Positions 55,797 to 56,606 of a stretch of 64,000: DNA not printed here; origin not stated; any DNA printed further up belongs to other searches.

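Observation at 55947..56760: Complete type III toxin-antitoxin (ToxIN/AbiQ-like) module: promoter, 4 x 36-nt RNA repeats, hairpin, ToxN-family RNase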

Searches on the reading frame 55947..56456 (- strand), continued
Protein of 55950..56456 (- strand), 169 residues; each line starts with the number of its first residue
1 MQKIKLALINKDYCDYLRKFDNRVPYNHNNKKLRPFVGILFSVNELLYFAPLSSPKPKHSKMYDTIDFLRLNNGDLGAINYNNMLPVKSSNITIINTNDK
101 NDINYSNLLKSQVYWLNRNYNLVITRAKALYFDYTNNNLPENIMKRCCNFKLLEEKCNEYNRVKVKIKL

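Call 14: find_related_loci(query=A1, collection=genome_contigs, flank=3000)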
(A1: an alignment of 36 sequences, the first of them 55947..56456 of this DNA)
Query A1 (169 aa) in genome_contigs; peptide patterns used: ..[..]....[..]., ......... (x = any residue, [..] = any of these).
593 stretches matched a pattern; 558 encode a relative of the query (tblastn E <= 1e-3); the best 80 are kept; 80 distinct loci.
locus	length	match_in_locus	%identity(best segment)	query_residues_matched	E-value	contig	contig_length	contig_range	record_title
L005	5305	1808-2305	86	1-166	2e-91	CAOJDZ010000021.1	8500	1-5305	MAG TPA_asm: uncultured Clostridia bacterium isolate SRR15604485_bin.17_metawrap_v1.3_MAG genome assembly, contig: NODE.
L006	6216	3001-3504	60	2-165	1e-65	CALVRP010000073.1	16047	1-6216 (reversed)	MAG: uncultured Bacilli bacterium isolate E03__bin178 genome assembly, contig: E03__k127_6067175, whole genome shotgun s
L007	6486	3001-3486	60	2-164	1e-64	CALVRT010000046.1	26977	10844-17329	MAG: uncultured Bacilli bacterium isolate E0_DP__bin64 genome assembly, contig: E0_DP__k127_1883021, whole genome shotgu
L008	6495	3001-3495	60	3-163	3e-62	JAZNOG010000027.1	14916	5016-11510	MAG: Bacilli bacterium isolate T1900044652_TS20190118.MAGScoT_cleanbin_000064 SGB_1442_k141_1009499, whole genome shotgu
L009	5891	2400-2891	60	3-162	3e-62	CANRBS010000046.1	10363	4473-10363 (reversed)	MAG: uncultured Bacilli bacterium isolate Lapin-028__bin55 genome assembly, contig: Lapin-028__NODE_7269_length_10363_co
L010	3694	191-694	60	2-165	2e-61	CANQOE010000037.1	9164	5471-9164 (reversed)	MAG: uncultured Bacilli bacterium isolate Lapin-033__bin60 genome assembly, contig: Lapin-033__NODE_6384_length_9164_cov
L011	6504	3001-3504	58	2-166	5e-61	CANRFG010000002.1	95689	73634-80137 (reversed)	MAG: uncultured Bacilli bacterium isolate Lapin-023__bin93 genome assembly, contig: Lapin-023__NODE_284_length_95689_cov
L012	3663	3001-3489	61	6-164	6e-61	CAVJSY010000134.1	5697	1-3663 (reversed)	Oribacterium sp. isolate G02624-L1_cleanbin_000032 genome assembly, contig: Spades_G02624-L1_contig_5173, whole genome s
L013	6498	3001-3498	56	1-162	2e-60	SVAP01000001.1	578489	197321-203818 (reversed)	MAG: Bacillota bacterium isolate SIG205 NODE_19_length_578489_cov_16.181271, whole genome shotgun sequence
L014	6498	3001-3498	54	2-163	3e-60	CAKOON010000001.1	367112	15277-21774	MAG: uncultured Bacilli bacterium isolate REFINED_METABAT215_TOP10_CONTIGS_1500_ASSEMBLY_K77_MERGED__Hadza_MoBio_hadza-A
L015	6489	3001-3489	58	6-163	6e-60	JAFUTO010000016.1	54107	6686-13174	MAG: Bacilli bacterium isolate RGIG4813 Roe_deer_Reticulum.Co__c516662, whole genome shotgun sequence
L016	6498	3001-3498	57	1-162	4e-60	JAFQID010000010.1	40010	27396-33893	MAG: Bacilli bacterium isolate RGIG1841 Goat_Cecum-5__c1030, whole genome shotgun sequence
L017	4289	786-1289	58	1-162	2e-59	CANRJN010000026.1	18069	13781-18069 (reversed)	MAG: uncultured Bacilli bacterium isolate Lapin-021__bin67 genome assembly, contig: Lapin-021__NODE_3503_length_18069_co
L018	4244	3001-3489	60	3-161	2e-59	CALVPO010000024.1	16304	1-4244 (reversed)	MAG: uncultured Bacilli bacterium isolate BRZ_MK__bin36 genome assembly, contig: BRZ_MK__NODE_2627_length_16304_cov_5.29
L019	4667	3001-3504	55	1-164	1e-59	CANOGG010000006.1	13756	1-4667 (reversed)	MAG TPA_asm: uncultured Mycoplasma sp. isolate SRR19759418_bin.41_metawrap_v1.3_MAG genome assembly, contig: NODE.5740_l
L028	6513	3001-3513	56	1-167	8e-59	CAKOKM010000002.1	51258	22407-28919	MAG: uncultured Bacilli bacterium isolate REFINED_METABAT215_TOP10_CONTIGS_1500_ASSEMBLY_K77_MERGED__Hadza_MoBio_hadza-A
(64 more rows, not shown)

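Call 28: search_dna_similar(query=window:55950-56456:-, collection=plasmids, mode=protein, max_rows=25)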
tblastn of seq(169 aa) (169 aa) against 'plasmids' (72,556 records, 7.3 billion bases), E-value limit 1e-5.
Records with a match: 198; places in all: 200; records where one place covers at least 80% of the query: 155.
Best place of each record, by identity: <60% 198.
By first word of the organism name: Escherichia 55; Bacillus 41; Staphylococcus 37; Salmonella 12; Enterobacter 10; Klebsiella 7; Enterococcus 6; Lactococcus 5; Clostridium 4; Haemophilus 3; and 14 more.
By predicted mobility (MOB-suite, as given by PLSDB): mobilizable 104; conjugative 54; non-mobilizable 40.
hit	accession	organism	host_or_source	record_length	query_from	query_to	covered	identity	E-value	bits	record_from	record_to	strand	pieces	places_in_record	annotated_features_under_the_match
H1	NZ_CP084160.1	Fusobacterium polymorphum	Homo sapiens,Oral cavity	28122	2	160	94%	42.3%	3e-27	113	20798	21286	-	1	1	type III toxin-antitoxin system ToxN/AbiQ family toxin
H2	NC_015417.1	Clostridium botulinum BKT015925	-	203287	4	164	95%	41.1%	9e-27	112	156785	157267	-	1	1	type III toxin-antitoxin system ToxN/AbiQ family toxin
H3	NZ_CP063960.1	Clostridium botulinum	Bovine,feces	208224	4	164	95%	40.5%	1e-26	112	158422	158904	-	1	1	type III toxin-antitoxin system ToxN/AbiQ family toxin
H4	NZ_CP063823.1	Clostridium botulinum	Ham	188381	4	164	95%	40.5%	4e-26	110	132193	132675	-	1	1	type III toxin-antitoxin system ToxN/AbiQ family toxin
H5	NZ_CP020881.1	Sutcliffiella horikoshii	culture,Sediment top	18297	6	160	92%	40.4%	5e-21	96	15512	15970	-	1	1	type III toxin-antitoxin system ToxN/AbiQ family toxin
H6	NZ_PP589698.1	Lactococcus sp.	Bacterial culture,Dairy environment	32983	4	156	91%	37.7%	2e-22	100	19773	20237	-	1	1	type III toxin-antitoxin system ToxN/AbiQ family toxin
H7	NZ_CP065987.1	Lactococcus lactis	-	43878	4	156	91%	37.7%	2e-22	100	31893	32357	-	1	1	type III toxin-antitoxin system ToxN/AbiQ family toxin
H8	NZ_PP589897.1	Lactococcus sp.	Bacterial culture,Dairy environment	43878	4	156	91%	37.7%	2e-22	100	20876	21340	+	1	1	type III toxin-antitoxin system ToxN/AbiQ family toxin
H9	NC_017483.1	Lactococcus lactis subsp. lactis CV56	Homo sapiens,vagina of healthy women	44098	4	156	91%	37.7%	2e-22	100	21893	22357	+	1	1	type III toxin-antitoxin system ToxN/AbiQ family toxin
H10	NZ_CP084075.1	Fusobacterium vincentii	-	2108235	1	162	96%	35.0%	4e-9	61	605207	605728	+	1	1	none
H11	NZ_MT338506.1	Pasteurella multocida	-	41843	4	166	96%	32.6%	2e-7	57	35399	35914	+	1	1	type III toxin-antitoxin system ToxN/AbiQ family toxin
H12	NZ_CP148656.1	Clostridium perfringens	Homo sapiens,single cell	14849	2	159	93%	33.1%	2e-13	74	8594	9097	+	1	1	type III toxin-antitoxin system ToxN/AbiQ family toxin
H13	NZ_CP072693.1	Bacillus thuringiensis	whole organism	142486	5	160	92%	33.5%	8e-16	81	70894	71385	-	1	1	type III toxin-antitoxin system ToxN/AbiQ family toxin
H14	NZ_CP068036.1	Escherichia coli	swine,intestinal tract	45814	3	154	90%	34.2%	8e-15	78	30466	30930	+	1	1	type III toxin-antitoxin system ToxN/AbiQ family toxin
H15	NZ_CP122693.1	Escherichia coli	Sus scrofa,feces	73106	3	154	90%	34.2%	8e-15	78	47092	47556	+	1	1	type III toxin-antitoxin system ToxN/AbiQ family toxin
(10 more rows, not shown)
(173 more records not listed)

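Call 29: search_dna_similar(query=window:55950-56456:-, collection=phages, mode=protein, max_rows=15)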
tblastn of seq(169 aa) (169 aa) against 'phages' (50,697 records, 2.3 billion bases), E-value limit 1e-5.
Records with a match: 3; places in all: 3; records where one place covers at least 80% of the query: 3.
Best place of each record, by identity: <60% 3.
By first word of the organism name: Clostridium 1; Clostridioides 1; Fusobacterium 1.
By host as written in the record: Clostridium botulinum D str. 1873 1; - 1; Fusobacterium necrophorum subsp. necrophorum strain FN37 1.
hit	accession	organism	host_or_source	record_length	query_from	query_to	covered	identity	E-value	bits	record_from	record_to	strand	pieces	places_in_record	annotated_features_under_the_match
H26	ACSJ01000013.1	Clostridium phage D-1873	Clostridium botulinum D str. 1873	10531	4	164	95%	40.5%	1e-26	110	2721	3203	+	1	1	conserved hypothetical protein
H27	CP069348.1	Clostridioides phage pCD1602_4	water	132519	1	161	95%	33.5%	5e-26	108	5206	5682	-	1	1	record has no annotation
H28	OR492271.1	Fusobacterium phage phiFN37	Fusobacterium necrophorum subsp. ...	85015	1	162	96%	31.3%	4e-12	69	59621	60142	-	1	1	type III toxin-antitoxin system ToxN/AbiQ family toxin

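Call 30: get_annotated_region(hit=H13, flank=700)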
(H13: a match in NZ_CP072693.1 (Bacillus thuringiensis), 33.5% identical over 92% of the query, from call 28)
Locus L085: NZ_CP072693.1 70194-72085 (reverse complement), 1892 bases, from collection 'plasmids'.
description: Bacillus thuringiensis strain IMBL-B9 plasmid pKBT142, complete sequence
organism: Bacillus thuringiensis (NCBI taxid 1428)
taxonomy: Bacteria; Bacillota; Bacilli; Bacillales; Bacillaceae; Bacillus; Bacillus thuringiensis
host: -; source: whole organism; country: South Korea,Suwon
typing (MOB-suite, as given by PLSDB): conjugative; replicon rep_cluster_163,rep_cluster_1721; relaxase MOBP; mating-pair formation MPF_T
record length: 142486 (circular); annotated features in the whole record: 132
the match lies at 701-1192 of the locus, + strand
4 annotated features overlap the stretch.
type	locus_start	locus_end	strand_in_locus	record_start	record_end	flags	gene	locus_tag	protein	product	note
CDS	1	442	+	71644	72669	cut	-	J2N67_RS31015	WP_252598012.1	DUF3991 and TOPRIM domain-containing protein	GO:0006260 - DNA replication [Evidence IEA]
CDS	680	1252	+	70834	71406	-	-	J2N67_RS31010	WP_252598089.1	type III toxin-antitoxin system ToxN/AbiQ family toxin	-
CDS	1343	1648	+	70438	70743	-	-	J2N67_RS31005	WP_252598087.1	hypothetical protein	-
CDS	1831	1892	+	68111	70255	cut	-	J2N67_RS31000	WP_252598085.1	type IA DNA topoisomerase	GO:0006265 - DNA topological change [Evidence IEA]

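Call 31: get_annotated_region(hit=H2, flank=700)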
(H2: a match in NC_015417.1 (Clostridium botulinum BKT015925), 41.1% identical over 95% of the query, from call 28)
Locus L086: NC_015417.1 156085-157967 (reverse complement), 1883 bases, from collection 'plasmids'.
description: Clostridium botulinum BKT015925 plasmid p1BKT015925, complete sequence
organism: Clostridium botulinum BKT015925 (NCBI taxid 929506)
taxonomy: Bacteria; Bacillota; Clostridia; Eubacteriales; Clostridiaceae; Clostridium; Clostridium botulinum; Clostridium botulinum BKT015925
host: -; source: -; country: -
typing (MOB-suite, as given by PLSDB): non-mobilizable
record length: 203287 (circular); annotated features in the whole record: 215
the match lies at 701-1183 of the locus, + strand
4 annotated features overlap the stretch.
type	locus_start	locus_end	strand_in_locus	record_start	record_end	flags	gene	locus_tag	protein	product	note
CDS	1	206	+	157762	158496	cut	-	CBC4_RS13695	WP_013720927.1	mono-ADP-ribosyltransferase C3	-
predicted_resistance_gene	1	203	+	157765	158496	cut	c3bot2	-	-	C3 toxin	predicted by amrfinderplus; class ; identity 97.13%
CDS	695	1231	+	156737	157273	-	-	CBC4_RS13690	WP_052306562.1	type III toxin-antitoxin system ToxN/AbiQ family toxin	-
CDS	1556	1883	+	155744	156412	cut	-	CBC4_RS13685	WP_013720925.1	Panacea domain-containing protein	-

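Call 32: get_annotated_region(hit=H1, flank=700)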
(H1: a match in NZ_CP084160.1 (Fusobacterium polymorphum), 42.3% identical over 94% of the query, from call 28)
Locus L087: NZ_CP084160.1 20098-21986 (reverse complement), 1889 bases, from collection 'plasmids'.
description: Fusobacterium polymorphum strain KCOM1330 plasmid pKKCOM1330A, complete sequence
organism: Fusobacterium polymorphum (NCBI taxid 76857)
taxonomy: Bacteria; Fusobacteriota; Fusobacteriia; Fusobacteriales; Fusobacteriaceae; Fusobacterium; Fusobacterium polymorphum
host: -; source: Homo sapiens,Oral cavity; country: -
typing (MOB-suite, as given by PLSDB): non-mobilizable
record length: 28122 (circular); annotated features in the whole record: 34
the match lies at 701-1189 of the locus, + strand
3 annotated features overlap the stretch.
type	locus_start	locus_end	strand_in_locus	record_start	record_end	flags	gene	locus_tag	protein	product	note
CDS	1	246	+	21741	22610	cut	-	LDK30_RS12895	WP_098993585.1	hypothetical protein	-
CDS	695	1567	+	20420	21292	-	-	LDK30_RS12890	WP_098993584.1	type III toxin-antitoxin system ToxN/AbiQ family toxin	-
CDS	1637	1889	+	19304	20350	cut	-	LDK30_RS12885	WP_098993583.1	HNH endonuclease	-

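Call 42: search_protein_families(library=pfam, proteins=[L005:201-1502:+, L005:2677-3075:-, L005:3388-3786:-], max_evalue=0.001)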
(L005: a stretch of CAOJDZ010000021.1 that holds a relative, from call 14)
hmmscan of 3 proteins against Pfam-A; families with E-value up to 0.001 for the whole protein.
L005:201-1502:+ (433 aa): 2 families
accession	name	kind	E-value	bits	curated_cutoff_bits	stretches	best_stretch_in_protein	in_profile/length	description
PF03989.18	DNA_gyraseA_C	-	1.5e-24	85.6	27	2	185-225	5-46/48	DNA gyrase C-terminal domain, beta-propeller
PF00521.26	DNA_topoisoIV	-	0.00075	18.9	31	1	2-48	386-432/432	DNA gyrase/topoisomerase IV, subunit A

L005:2677-3075:- (132 aa): 0 families

L005:3388-3786:- (132 aa): 0 families

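Call 56: predict_structure(alignment_id=A1)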
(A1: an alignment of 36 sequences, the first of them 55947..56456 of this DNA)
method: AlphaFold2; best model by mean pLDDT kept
length: 169 residues; sequences in the alignment: 36
mean_pLDDT: 90.1   pTM: 0.85
mean pLDDT of the five models: 90.1, 89.6, 89.2, 89.2, 89.2
residues with pLDDT >= 90: 137; 70-90: 16; 50-70: 11; < 50: 5
segments of 3 or more residues with pLDDT < 50: 30-32
pLDDT, mean of each block of 10 residues (from residue 1): 89 94 79 73 94 93 94 96 96 89 92 97 96 96 96 95 60
secondary structure, 60 per line:
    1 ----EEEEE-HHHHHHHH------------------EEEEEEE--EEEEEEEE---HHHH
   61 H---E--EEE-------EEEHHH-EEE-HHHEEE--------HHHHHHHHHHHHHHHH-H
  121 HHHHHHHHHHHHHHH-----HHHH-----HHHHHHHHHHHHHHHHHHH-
elements in order: E5-9 H11-18 E37-43 E46-53 H57-61 E68-70 E78-80 E85-87 E92-94 H103-118 H120-135 H141-144 H150-168

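Call 60: fold_search(model_id=the predicted structure, library=pdb)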
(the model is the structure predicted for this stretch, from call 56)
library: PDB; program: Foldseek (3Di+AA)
matches with E <= 10: 100; with E <= 0.001: 4
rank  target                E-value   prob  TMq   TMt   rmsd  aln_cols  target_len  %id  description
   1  4ato_A                3.6e-11  1.00  0.78  0.79   3.1       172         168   31  New insights into the mechanism of bacterial Type III toxin-antitoxin systems: selective toxin inhibition by a non-cod (released 2012-12-26)
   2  7d8o_A                8.3e-10  1.00  0.80  0.83   2.3       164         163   24  Crystal structure of E. coli ToxIN type III toxin-antitoxin complex (released 2022-01-05)
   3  2xd0_A                9.9e-10  1.00  0.76  0.80   2.6       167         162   24  A processed non-coding RNA regulates a bacterial antiviral system (released 2011-01-12)
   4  4glk                  9.3e-09  1.00  0.80  0.82   2.6       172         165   23  Structure and activity of AbiQ, a lactococcal anti-phage endoribonuclease belonging to the type-III toxin-antitoxin syst (released 2013-01-16)
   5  4mzt_A                5.7e-02  0.85  0.32  0.44   9.7       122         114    3  MazF from S. aureus crystal form II, C2221, 2.3 A (released 2014-05-21)
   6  4mzp_E                1.4e-01  0.54  0.30  0.42   9.9       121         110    6  MazF from S. aureus crystal form III, C2221, 2.7 A (released 2014-05-21)
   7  2ejx                  4.0e-01  0.07  0.17  0.20  15.9       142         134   13  Crystal structure of the hypothetical protein STK_08120 from Sulfolobus tokodaii (released 2008-03-25)
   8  9g2a_B                4.3e-01  0.21  0.27  0.37  10.2       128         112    6  Staphylococcus aureus MazF in complex with nanobody 4 (released 2024-07-17)
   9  6kys_B                6.1e-01  0.28  0.31  0.40  10.4       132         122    8  The structure of the M. tb toxin MazF-mt1 (released 2020-08-05)
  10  7epg                  8.7e-01  0.18  0.28  0.42   9.8       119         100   12  Crystal structure of E.coli CcdB mutant S12G (released 2022-06-08)
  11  7epi                  1.1e+00  0.15  0.28  0.42   9.7       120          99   12  Crystal structure of E.coli CcdB mutant S60E (released 2022-06-08)
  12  2vub_A                1.2e+00  0.16  0.29  0.43   9.5       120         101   13  CCDB, A TOPOISOMERASE POISON FROM E. COLI (released 1998-06-17)
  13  2mf2_MODEL_1_A        1.2e+00  0.15  0.31  0.37   8.9       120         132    8  Structural and biophysical characterization of the mRNA interferase SaMazF from Staphylococcus aureus. (released 2014-05-21)
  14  7epj                  1.5e+00  0.10  0.24  0.35   9.9       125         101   11  Crystal structure of E.coli CcdB mutant V46L (released 2022-06-08)
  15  6kyt_G                1.6e+00  0.14  0.30  0.40   9.7       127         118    9  The structure of the M. tb toxin MazEF-mt1 complex (released 2020-08-05)
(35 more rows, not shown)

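Call 64: find_related_loci(query=A1, collection=viral_contigs, flank=4000)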
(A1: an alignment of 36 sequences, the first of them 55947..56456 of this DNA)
Query A1 (169 aa) in viral_contigs; peptide patterns used: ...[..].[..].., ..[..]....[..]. (x = any residue, [..] = any of these).
17 stretches matched a pattern; 1 encode a relative of the query (tblastn E <= 1e-3); 1 distinct loci.
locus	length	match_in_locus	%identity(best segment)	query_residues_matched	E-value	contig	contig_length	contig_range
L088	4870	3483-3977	45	3-157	2e-44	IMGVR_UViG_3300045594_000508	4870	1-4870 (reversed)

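Call 65: list_cluster_members(proteins=[P0001, P0002])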
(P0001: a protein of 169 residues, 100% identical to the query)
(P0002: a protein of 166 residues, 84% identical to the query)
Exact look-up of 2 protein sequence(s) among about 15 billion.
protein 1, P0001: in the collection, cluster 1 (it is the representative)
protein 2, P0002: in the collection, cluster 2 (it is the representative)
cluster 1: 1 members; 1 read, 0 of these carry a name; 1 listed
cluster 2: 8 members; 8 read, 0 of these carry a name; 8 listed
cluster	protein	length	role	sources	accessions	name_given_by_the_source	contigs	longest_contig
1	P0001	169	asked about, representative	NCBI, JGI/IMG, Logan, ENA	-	-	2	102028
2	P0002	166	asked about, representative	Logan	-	-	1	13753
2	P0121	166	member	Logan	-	-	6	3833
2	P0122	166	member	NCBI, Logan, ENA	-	-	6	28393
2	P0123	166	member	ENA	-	-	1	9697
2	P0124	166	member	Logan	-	-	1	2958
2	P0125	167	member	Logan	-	-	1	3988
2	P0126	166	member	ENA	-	-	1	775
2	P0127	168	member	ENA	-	-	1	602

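Call 66: find_encoding_contigs(protein=P0006, flank=5000, max_places=2)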
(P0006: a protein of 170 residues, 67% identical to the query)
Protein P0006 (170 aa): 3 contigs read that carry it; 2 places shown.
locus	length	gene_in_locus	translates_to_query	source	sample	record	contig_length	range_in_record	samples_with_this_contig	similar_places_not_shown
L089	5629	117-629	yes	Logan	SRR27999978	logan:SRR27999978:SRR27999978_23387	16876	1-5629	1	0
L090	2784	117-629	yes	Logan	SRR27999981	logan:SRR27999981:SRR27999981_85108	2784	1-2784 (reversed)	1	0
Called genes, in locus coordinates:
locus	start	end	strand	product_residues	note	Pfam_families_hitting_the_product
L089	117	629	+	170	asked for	PF13958:ToxN_toxin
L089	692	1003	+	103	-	-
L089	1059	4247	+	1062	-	PF07504:FTP (weak), PF01447:Peptidase_M4, PF02868:Peptidase_M4_C, PF22904:NOMO1-like_2nd (weak), PF13620:CarboxypepD_reg, PF13715:CarbopepD_reg_2 (weak), PF17210:SdrD_B (weak), PF13306:LRR_5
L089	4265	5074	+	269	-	-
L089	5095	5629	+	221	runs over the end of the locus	-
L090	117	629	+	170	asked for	PF13958:ToxN_toxin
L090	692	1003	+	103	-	-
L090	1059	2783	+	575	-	?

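Call 67: find_encoding_contigs(protein=P0008, flank=5000, max_places=2)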
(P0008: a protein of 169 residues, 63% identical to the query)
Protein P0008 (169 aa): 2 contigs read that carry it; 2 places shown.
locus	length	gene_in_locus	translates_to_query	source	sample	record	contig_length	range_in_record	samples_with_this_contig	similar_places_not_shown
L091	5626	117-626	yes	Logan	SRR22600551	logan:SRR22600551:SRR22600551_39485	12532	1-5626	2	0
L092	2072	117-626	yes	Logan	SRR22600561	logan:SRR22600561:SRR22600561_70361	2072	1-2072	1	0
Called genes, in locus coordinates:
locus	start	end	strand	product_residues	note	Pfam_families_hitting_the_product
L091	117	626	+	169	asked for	PF13958:ToxN_toxin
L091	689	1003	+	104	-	-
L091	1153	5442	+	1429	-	PF14480:DNA_pol3_a_NI (weak), PF02811:PHP, PF00929:RNase_T, PF01612:DNA_pol_A_exo1 (faint), PF16473:Rv2179c-like (faint), PF07733:DNA_pol3_alpha, PF17657:DNA_pol3_finger, PF14579:HHH_6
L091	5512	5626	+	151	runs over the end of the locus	PF04892:VanZ-LLP1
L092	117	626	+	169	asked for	PF13958:ToxN_toxin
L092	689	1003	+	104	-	-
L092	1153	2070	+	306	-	?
